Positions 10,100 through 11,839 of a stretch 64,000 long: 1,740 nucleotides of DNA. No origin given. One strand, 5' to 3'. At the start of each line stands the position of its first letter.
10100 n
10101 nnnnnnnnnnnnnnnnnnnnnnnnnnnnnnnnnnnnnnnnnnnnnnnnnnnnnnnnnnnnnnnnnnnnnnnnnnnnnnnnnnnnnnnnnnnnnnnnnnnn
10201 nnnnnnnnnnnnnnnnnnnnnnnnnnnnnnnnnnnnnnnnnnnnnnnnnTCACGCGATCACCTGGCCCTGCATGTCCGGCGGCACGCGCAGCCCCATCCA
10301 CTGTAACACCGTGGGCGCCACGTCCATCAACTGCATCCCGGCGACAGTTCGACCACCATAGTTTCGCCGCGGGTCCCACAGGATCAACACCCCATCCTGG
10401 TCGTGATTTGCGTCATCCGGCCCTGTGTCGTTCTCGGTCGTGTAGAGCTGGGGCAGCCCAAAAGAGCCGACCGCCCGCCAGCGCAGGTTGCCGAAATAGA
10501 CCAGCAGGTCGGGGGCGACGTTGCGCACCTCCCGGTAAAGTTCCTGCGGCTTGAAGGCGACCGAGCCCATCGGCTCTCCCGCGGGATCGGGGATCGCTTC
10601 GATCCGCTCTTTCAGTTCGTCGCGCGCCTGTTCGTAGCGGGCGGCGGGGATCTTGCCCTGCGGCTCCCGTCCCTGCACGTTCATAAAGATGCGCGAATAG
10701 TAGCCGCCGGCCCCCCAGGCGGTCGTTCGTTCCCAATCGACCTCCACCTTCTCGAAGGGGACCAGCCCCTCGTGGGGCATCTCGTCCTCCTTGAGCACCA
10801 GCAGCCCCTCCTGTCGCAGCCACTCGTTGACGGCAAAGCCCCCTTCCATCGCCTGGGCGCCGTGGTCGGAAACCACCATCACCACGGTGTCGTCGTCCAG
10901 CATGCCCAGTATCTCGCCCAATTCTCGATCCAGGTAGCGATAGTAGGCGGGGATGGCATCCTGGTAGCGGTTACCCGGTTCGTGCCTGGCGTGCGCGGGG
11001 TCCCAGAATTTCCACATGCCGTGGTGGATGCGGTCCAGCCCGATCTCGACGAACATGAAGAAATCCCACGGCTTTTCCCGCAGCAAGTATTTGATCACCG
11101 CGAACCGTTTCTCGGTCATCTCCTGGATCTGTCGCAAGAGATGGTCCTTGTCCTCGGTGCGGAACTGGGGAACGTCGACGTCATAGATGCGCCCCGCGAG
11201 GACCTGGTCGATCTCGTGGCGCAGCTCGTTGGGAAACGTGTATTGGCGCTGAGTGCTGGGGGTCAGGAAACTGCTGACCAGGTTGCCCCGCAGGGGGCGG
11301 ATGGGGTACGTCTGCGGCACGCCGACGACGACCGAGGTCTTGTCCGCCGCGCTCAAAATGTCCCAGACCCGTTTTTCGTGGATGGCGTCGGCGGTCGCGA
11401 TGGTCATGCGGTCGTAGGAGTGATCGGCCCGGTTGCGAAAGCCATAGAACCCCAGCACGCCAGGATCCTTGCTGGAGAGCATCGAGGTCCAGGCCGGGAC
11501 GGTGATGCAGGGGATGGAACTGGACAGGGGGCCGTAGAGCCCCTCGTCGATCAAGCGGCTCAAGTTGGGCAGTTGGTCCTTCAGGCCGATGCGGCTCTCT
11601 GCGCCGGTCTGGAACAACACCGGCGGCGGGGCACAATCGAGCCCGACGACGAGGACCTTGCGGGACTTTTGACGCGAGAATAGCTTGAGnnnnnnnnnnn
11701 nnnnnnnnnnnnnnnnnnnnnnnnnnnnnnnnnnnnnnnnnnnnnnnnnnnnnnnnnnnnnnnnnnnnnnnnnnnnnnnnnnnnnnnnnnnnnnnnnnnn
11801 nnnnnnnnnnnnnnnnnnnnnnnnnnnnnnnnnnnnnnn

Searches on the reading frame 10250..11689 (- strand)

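Call 36: search_protein_families(library=pfam, proteins=[window:10250-11689:-], max_evalue=0.001)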
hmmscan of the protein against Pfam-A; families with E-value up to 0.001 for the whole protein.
window:10250-11689:- (479 aa): 2 families
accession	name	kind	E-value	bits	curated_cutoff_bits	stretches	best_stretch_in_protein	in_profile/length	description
PF01663.27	Phosphodiest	-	9.5e-41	141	23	1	12-425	1-342/342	Type I phosphodiesterase / nucleotide pyrophosphatase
PF00884.28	Sulfatase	-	5.2e-05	23.1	25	0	251-292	211-248/301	Sulfatase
